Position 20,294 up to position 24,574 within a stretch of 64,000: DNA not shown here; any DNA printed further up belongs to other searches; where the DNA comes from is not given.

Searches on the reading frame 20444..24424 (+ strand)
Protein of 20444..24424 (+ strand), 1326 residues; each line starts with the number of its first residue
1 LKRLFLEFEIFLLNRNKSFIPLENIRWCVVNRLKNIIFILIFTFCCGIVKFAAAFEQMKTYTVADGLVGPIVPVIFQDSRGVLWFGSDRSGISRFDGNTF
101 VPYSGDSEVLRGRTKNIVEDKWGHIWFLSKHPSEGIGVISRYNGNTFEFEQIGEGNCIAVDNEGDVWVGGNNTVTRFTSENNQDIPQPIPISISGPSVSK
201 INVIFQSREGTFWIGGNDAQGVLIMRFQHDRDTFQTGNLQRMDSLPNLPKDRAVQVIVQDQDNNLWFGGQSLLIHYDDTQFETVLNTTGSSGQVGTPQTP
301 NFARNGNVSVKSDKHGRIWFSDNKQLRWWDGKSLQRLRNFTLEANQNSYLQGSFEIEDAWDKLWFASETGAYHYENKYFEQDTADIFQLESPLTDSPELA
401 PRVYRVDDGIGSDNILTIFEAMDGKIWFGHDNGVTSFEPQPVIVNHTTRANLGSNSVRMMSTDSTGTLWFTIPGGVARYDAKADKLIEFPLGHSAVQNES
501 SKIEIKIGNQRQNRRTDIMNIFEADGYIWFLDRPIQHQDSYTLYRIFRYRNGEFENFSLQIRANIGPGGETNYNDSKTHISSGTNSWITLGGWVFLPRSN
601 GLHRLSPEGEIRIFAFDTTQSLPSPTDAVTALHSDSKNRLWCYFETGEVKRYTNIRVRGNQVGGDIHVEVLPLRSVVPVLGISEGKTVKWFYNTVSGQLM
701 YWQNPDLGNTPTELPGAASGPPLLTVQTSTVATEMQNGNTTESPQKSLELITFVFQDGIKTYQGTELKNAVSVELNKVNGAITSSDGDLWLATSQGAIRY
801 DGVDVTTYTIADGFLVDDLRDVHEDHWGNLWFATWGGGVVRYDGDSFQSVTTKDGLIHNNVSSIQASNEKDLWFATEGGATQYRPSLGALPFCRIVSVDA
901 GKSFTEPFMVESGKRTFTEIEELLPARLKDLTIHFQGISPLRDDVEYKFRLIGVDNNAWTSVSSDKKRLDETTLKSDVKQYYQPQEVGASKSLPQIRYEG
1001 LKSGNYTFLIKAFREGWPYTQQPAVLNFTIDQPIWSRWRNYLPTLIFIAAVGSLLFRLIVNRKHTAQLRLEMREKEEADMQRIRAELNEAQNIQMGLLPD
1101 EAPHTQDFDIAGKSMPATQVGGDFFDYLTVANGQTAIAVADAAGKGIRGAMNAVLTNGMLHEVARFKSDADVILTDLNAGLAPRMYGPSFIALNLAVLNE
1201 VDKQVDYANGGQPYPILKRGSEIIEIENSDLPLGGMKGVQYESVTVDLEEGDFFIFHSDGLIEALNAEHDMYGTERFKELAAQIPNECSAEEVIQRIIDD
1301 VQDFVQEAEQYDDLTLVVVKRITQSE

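Call 5: search_protein_families(library=pfam, proteins=[window:20444-24424:+], max_evalue=1)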
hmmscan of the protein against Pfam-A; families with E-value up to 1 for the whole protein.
window:20444-24424:+ (1326 aa): 4 families
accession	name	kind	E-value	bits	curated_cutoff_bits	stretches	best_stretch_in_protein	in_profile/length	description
PF07228.17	SpoIIE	-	2.4e-38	132.4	25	1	1132-1321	2-191/192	Stage II sporulation protein E (SpoIIE)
PF07494.17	Reg_prop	-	1.8e-29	98.5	20.4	5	70-88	5-23/24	Two component regulator propeller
PF07495.19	Y_Y_Y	-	0.00014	22.1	26.6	1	992-1030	28-64/65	Y_Y_Y domain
PF05688.17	BIg21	-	0.075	14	27.4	1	1109-1159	49-96/109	Bacterial Immunoglobulin-like 21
